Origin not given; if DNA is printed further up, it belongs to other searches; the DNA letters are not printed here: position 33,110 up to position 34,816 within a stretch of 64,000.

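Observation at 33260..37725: Sialic-acid-type (CMP-nonulosonate) operon led by an unusual cytidylyltransferase-like/radical-SAM-like fusion gene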

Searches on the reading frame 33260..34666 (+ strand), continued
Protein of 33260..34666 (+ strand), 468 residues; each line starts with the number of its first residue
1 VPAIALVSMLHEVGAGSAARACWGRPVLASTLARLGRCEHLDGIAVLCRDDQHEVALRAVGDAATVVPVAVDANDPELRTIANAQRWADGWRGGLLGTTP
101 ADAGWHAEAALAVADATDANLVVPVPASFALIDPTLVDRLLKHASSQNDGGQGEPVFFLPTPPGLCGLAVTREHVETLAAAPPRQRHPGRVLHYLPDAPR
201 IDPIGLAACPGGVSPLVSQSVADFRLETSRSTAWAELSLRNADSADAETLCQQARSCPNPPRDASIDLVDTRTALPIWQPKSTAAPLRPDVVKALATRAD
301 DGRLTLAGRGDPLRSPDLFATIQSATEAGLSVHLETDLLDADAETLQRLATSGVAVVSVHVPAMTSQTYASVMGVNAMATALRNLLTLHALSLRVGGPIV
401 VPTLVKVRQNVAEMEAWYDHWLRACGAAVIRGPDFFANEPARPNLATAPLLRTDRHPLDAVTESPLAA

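Call 72: list_cluster_members(proteins=[P0265, P0266, P0263, P0269, P0270, P0218, P0002, P0001])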
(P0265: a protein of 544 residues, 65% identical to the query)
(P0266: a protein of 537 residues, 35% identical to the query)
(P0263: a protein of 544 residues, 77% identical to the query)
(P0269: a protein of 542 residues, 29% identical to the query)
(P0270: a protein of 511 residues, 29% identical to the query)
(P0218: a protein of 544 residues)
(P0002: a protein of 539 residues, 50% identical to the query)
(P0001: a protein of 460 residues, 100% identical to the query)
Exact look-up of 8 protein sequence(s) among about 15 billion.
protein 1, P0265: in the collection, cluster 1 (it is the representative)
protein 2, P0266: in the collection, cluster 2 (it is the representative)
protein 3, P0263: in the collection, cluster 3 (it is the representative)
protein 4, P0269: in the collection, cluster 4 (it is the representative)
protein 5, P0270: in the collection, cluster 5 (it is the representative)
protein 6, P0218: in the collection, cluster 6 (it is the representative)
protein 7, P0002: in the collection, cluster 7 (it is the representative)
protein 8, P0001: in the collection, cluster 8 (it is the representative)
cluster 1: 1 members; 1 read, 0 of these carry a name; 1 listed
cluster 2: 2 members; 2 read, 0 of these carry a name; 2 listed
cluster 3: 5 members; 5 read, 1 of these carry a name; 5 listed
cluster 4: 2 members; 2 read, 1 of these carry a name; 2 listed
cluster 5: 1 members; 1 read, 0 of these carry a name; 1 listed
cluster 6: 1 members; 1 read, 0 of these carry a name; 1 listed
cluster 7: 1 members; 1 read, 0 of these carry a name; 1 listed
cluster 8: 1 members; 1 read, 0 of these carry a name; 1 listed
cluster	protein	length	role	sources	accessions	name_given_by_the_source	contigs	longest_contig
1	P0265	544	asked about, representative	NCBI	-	-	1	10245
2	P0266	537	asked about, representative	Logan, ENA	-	-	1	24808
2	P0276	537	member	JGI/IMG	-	-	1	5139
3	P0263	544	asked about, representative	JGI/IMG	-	-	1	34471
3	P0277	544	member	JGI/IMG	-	spiro-SPASM protein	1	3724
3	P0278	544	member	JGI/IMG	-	-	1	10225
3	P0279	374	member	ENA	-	-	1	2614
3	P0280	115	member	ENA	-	-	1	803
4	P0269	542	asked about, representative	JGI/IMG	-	hypothetical protein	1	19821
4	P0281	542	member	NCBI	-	-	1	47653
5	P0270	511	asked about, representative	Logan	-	-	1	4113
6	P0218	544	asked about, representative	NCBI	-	-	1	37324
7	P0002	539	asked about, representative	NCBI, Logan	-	-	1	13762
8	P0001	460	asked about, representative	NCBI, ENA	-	-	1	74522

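Call 73: search_protein_families(library=ncbifam, proteins=[P0195, P0265, P0267, P0269, P0202], max_evalue=1e-10)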
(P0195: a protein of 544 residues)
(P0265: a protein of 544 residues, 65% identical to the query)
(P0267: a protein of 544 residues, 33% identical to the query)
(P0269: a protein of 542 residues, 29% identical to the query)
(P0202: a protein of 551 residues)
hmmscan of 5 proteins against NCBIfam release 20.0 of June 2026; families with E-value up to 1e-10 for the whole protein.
P0195 (544 aa): 14 families
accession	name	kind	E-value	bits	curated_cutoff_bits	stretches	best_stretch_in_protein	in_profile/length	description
TIGR04321.1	spiroSPASM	subfamily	1.5e-58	198.7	250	1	118-542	82-506/510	spiro-SPASM protein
TIGR04317.1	W_rSAM_matur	equivalog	2e-30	106.1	380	1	268-441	4-175/349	tungsten cofactor oxidoreductase radical SAM maturase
TIGR04311.1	rSAM_Geo_metal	subfamily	7.1e-23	81.3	400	1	266-429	1-166/423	radical SAM/SPASM family putative metalloenzyme maturase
NF001199.0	PRK00164.2-1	equivalog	8.1e-15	54.7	231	1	268-404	12-147/308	GTP 3',8-cyclase MoaA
TIGR02668.1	moaA_archaeal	equivalog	2.1e-14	53.2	325.25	1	264-404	6-145/303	GTP 3',8-cyclase MoaA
TIGR02666.1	moaA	equivalog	6.8e-14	51.6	284.05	1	264-404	6-152/336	GTP 3',8-cyclase MoaA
NF045646.2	rSAM_Se_TrsS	equivalog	7e-14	51.2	490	1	272-404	90-224/441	radical SAM (seleno)protein TrsS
NF050035.1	rSAM_WgK_link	exception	2.5e-13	49.8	650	1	267-401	8-142/367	radical SAM/SPASM peptide maturase WgkB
NF049973.1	radical_Rv1681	equivalog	4.7e-13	48.8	380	1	277-401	81-205/326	Rv1681 family radical SAM protein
TIGR04250.1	SCM_rSAM_ScmE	equivalog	5.8e-13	48.5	400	0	267-402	2-137/358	SynChlorMet cassette radical SAM/SPASM protein ScmE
TIGR04251.1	SCM_rSAM_ScmF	equivalog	3.3e-12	46.5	400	1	273-431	9-163/353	SynChlorMet cassette radical SAM/SPASM protein ScmF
TIGR04038.1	tatD_link_rSAM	subfamily_domain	1.2e-11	44.8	129.7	1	271-425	11-169/192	TatD family nuclease-associated radical SAM protein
TIGR02109.1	PQQ_syn_pqqE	equivalog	3.4e-11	42.7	381.35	0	267-392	6-130/358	pyrroloquinoline quinone biosynthesis protein PqqE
NF038283.1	viperin_w_prok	equivalog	3.6e-11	42.8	180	1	270-383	4-122/281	viperin family antiviral radical SAM protein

P0265 (544 aa): 19 families
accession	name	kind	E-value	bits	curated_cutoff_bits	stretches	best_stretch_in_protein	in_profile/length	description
TIGR04321.1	spiroSPASM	subfamily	2.9e-58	197.8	250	1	119-542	84-506/510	spiro-SPASM protein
TIGR04317.1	W_rSAM_matur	equivalog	3.6e-34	118.4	380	1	268-432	4-166/349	tungsten cofactor oxidoreductase radical SAM maturase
TIGR04311.1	rSAM_Geo_metal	subfamily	7.2e-28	97.8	400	1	266-440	1-176/423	radical SAM/SPASM family putative metalloenzyme maturase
TIGR02668.1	moaA_archaeal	equivalog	5.2e-20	71.6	325.25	1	264-405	6-146/303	GTP 3',8-cyclase MoaA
NF001199.0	PRK00164.2-1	equivalog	4e-19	68.9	231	1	265-433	9-171/308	GTP 3',8-cyclase MoaA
TIGR02666.1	moaA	equivalog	8.6e-19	67.7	284.05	1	264-404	6-152/336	GTP 3',8-cyclase MoaA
NF050035.1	rSAM_WgK_link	exception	5.2e-16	58.6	650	1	267-405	8-146/367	radical SAM/SPASM peptide maturase WgkB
NF045646.2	rSAM_Se_TrsS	equivalog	1e-15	57.2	490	1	272-448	90-260/441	radical SAM (seleno)protein TrsS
TIGR04251.1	SCM_rSAM_ScmF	equivalog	2.2e-14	53.6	400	1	273-403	9-142/353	SynChlorMet cassette radical SAM/SPASM protein ScmF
TIGR02109.1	PQQ_syn_pqqE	equivalog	2.8e-14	52.8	381.35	1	267-403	6-141/358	pyrroloquinoline quinone biosynthesis protein PqqE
TIGR04545.1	rSAM_ahbD_hemeb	equivalog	3.8e-13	49.6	500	1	272-399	4-131/339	heme b synthase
TIGR04250.1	SCM_rSAM_ScmE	equivalog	9e-13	47.8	400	1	267-402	2-137/358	SynChlorMet cassette radical SAM/SPASM protein ScmE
TIGR04347.1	pseudo_SAM_Halo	equivalog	9.1e-13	48.2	525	1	272-394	42-163/390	TIGR04347 family pseudo-SAM/SPASM protein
NF038283.1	viperin_w_prok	equivalog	9.9e-13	47.9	180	1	274-386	8-125/281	viperin family antiviral radical SAM protein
TIGR04055.1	rSAM_NirJ2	equivalog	1.7e-12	47.5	500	1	273-392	5-123/326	putative heme d1 biosynthesis radical SAM protein NirJ2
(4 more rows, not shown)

P0267 (544 aa): 2 families
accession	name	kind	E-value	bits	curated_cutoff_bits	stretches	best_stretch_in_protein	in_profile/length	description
TIGR04321.1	spiroSPASM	subfamily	2.5e-33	115.5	250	1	220-542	187-506/510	spiro-SPASM protein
TIGR04317.1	W_rSAM_matur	equivalog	6.6e-16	58.4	380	1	295-423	31-157/349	tungsten cofactor oxidoreductase radical SAM maturase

P0269 (542 aa): 2 families
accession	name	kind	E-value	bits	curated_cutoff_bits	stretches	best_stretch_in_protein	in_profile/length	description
TIGR04321.1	spiroSPASM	subfamily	3e-32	112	250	1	125-540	88-506/510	spiro-SPASM protein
TIGR04317.1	W_rSAM_matur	equivalog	5.3e-12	45.5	380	1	315-428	53-164/349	tungsten cofactor oxidoreductase radical SAM maturase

P0202 (551 aa): 16 families
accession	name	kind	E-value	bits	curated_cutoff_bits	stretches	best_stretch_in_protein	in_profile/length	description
TIGR04321.1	spiroSPASM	subfamily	9.7e-62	209.3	250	1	123-550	77-506/510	spiro-SPASM protein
TIGR04317.1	W_rSAM_matur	equivalog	8.1e-32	110.7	380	1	276-434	4-160/349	tungsten cofactor oxidoreductase radical SAM maturase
TIGR04311.1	rSAM_Geo_metal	subfamily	2.3e-24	86.3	400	1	275-421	2-150/423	radical SAM/SPASM family putative metalloenzyme maturase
TIGR02668.1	moaA_archaeal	equivalog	2.2e-16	59.7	325.25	1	272-410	6-143/303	GTP 3',8-cyclase MoaA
NF045646.2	rSAM_Se_TrsS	equivalog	3.9e-16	58.6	490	1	280-413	90-225/441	radical SAM (seleno)protein TrsS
TIGR02666.1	moaA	equivalog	1.2e-15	57.3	284.05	1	272-413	6-153/336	GTP 3',8-cyclase MoaA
NF001199.0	PRK00164.2-1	equivalog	1.3e-15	57.3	231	1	277-411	13-146/308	GTP 3',8-cyclase MoaA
TIGR04546.1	rSAM_ahbC_deAc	equivalog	2.1e-14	53.1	650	1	280-399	43-160/390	12,18-didecarboxysiroheme deacetylase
TIGR02109.1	PQQ_syn_pqqE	equivalog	4.9e-14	52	381.35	1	275-402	6-132/358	pyrroloquinoline quinone biosynthesis protein PqqE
TIGR04250.1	SCM_rSAM_ScmE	equivalog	1.1e-13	50.8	400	0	275-410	2-137/358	SynChlorMet cassette radical SAM/SPASM protein ScmE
TIGR03962.1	mycofact_rSAM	equivalog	1.4e-13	50.8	265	1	279-427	15-160/339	mycofactocin radical SAM maturase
NF045702.1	rSAM_GDGT_ether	equivalog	4.9e-13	48.5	450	1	279-434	89-243/486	tetraether lipid synthase Tes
NF050035.1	rSAM_WgK_link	exception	8.4e-13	48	650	0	275-410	8-143/367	radical SAM/SPASM peptide maturase WgkB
TIGR04347.1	pseudo_SAM_Halo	equivalog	1.4e-11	44.3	525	1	280-413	42-174/390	TIGR04347 family pseudo-SAM/SPASM protein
TIGR04055.1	rSAM_NirJ2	equivalog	2.3e-11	43.8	500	0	281-404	5-126/326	putative heme d1 biosynthesis radical SAM protein NirJ2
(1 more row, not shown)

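Call 83: fold_search(model_id=the predicted structure, library=pdb)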
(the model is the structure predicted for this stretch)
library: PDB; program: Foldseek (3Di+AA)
matches with E <= 10: 1595; with E <= 0.001: 103
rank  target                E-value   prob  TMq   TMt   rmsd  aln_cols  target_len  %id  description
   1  6oew_B                1.8e-06  1.00  0.37  0.68   4.6       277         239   14  Structure of a Cytidylyltransferase from Leptospira borgpetersenii serovar Hardjo-bovis (strain JB197) (released 2019-04-17)
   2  6oew_A                2.3e-06  1.00  0.37  0.66   5.0       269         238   14  Structure of a Cytidylyltransferase from Leptospira borgpetersenii serovar Hardjo-bovis (strain JB197) (released 2019-04-17)
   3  5v1t_A                2.4e-06  1.00  0.33  0.34   5.8       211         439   15  Crystal structure of Streptococcus suis SuiB bound to precursor peptide SuiA (released 2017-08-30)
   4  8hzv_C                2.8e-06  1.00  0.33  0.32   9.6       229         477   15  The crystal structure of a Radical SAM Enzyme DesII (released 2024-07-10)
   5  8hzv_A                3.2e-06  1.00  0.33  0.32  15.7       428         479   14  The crystal structure of a Radical SAM Enzyme DesII (released 2024-07-10)
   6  5v1q_A                5.9e-06  1.00  0.33  0.36   6.8       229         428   14  Crystal structure of Streptococcus suis SuiB (released 2017-08-30)
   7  5v1q_B                6.2e-06  1.00  0.32  0.34   6.0       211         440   15  Crystal structure of Streptococcus suis SuiB (released 2017-08-30)
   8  2fb2_B                8.7e-06  1.00  0.30  0.42   3.7       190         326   16  Structure of the MoaA Arg17/266/268/Ala triple mutant (released 2006-05-09)
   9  5vsl_A                1.0e-05  1.00  0.32  0.54   2.8       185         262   14  Crystal structure of viperin with bound [4Fe-4S] cluster and S-adenosylhomocysteine (SAH) (released 2017-06-14)
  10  8hzv_D                1.1e-05  1.00  0.32  0.32   3.8       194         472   15  The crystal structure of a Radical SAM Enzyme DesII (released 2024-07-10)
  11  1tv7_B                1.1e-05  1.00  0.30  0.42   3.6       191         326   17  Structure of the S-adenosylmethionine dependent Enzyme MoaA (released 2004-08-31)
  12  8hzy_B                1.1e-05  1.00  0.30  0.31   4.6       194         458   18  The crystal structure of a Radical SAM Enzyme DesII (released 2024-07-10)
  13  7vob                  1.1e-05  1.00  0.30  0.42  10.1       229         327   19  The crystal structure of a Radical SAM Enzyme BlsE involved in the Biosynthesis of Blasticidin S (released 2022-05-04)
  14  9dfw_C                1.4e-05  1.00  0.31  0.49   3.3       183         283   16  X-ray crystal structure of an engineered Viperin-like enzyme from T. virens with bound CTP and SAM (released 2025-02-12)
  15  5v1s_A                1.4e-05  1.00  0.33  0.36   6.3       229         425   14  Crystal structure of Streptococcus suis SuiB bound to S-adenosylmethionine (released 2017-08-30)
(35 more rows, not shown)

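Call 87: find_encoding_contigs(protein=P0174, flank=8000, max_places=1)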
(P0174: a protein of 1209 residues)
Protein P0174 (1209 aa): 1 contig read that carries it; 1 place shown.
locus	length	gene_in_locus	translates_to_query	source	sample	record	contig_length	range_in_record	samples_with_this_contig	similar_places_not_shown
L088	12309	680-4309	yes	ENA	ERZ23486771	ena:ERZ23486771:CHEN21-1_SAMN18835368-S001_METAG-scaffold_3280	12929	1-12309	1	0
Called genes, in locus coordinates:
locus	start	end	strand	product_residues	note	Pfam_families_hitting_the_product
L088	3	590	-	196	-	?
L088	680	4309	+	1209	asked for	PF01973:MptE-like, PF04055:Radical_SAM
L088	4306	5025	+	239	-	PF02348:CTP_transf_3, PF12804:NTP_transf_3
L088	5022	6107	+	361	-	PF03102:NeuB, PF08666:SAF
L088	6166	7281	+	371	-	PF02350:Epimerase_2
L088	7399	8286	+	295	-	PF08668:HDOD, PF01966:HD (weak)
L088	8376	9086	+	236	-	PF02190:LON_substr_bdg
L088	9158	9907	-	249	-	PF01510:Amidase_2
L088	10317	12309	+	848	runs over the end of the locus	PF02518:HATPase_c, PF00204:DNA_gyraseB, PF01751:Toprim, PF00986:DNA_gyraseB_C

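Call 88: find_encoding_contigs(protein=P0218, flank=9000, max_places=1)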
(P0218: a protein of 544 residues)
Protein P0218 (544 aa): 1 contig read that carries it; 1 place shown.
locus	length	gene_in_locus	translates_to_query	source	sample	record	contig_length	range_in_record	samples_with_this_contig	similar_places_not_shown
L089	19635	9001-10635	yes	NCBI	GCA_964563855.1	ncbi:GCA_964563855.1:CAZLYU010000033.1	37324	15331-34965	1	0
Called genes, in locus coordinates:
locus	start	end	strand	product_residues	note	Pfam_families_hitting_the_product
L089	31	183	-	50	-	-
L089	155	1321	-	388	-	PF01594:AI-2E_transport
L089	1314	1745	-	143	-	-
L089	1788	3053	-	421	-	PF04468:PSP1, PF28472:PSP1_3rd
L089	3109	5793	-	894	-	-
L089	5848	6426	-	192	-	PF18306:LDcluster4, PF03641:Lysine_decarbox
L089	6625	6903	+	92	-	-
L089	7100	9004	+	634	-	PF20157:Maf_flag10_N, PF01973:MptE-like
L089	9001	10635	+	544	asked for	PF04055:Radical_SAM (weak), PF13186:SPASM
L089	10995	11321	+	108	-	PF13717:Zn_ribbon_4 (weak)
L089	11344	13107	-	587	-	PF02366:PMT (weak), PF13231:PMT_2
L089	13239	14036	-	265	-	PF00578:AhpC-TSA, PF08534:Redoxin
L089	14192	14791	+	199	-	PF14014:DUF4230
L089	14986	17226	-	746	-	PF00933:Glyco_hydro_3, PF01915:Glyco_hydro_3_C, PF14310:Fn3-like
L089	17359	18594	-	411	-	PF13428:TPR_14 (faint), PF13431:TPR_17 (faint), PF07719:TPR_2 (faint), PF13424:TPR_12 (faint), PF14559:TPR_19, PF23914:TPR_CcmH_CycH (faint), PF13432:TPR_16 (weak), PF13414:TPR_11 (faint), +1 more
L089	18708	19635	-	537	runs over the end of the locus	PF01979:Amidohydro_1 (weak), PF07969:Amidohydro_3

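Call 89: find_encoding_contigs(protein=P0266, flank=9000, max_places=1)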
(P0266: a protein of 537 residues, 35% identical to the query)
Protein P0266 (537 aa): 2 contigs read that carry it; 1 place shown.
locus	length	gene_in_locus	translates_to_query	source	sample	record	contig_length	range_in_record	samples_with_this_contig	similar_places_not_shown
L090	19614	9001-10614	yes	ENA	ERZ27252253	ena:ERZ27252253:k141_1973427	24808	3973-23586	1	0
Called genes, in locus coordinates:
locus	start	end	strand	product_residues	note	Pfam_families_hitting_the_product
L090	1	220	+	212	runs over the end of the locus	PF04350:PilO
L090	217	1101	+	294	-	-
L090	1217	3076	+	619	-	PF07660:STN (faint), PF21305:type_II_gspD_N0 (faint), PF03958:Secretin_N, PF00263:Secretin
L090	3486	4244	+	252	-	PF10105:DUF2344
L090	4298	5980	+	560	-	PF00575:S1 (faint), PF10150:RNase_E_G, PF20833:RNase_E_G_Thio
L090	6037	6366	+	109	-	PF00829:Ribosomal_L21p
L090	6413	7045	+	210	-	PF26154:DUF8042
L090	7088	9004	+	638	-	PF01973:MptE-like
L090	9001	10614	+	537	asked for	PF04055:Radical_SAM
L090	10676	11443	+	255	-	PF01261:AP_endonuc_2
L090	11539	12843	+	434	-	PF15892:BNR_4, PF13088:BNR_2 (weak)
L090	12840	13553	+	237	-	PF02348:CTP_transf_3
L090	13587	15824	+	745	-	PF13243:SQHop_cyclase_C (weak), PF09492:Pec_lyase (faint), PF13646:HEAT_2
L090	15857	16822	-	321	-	PF13513:HEAT_EZ (faint), PF00514:Arm (faint), PF02985:HEAT (faint), PF13646:HEAT_2, PF03130:HEAT_PBS (faint), PF12717:Cnd1 (faint), PF13646:HEAT_2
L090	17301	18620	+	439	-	PF13487:HD_5 (weak), PF01966:HD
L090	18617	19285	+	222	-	PF13414:TPR_11 (faint), PF13428:TPR_14 (faint), PF13181:TPR_8 (faint), PF13371:TPR_9 (faint), PF13431:TPR_17 (faint), PF13432:TPR_16 (weak), PF00515:TPR_1 (weak), PF07719:TPR_2 (weak), +1 more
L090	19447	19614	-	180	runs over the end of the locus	PF01558:POR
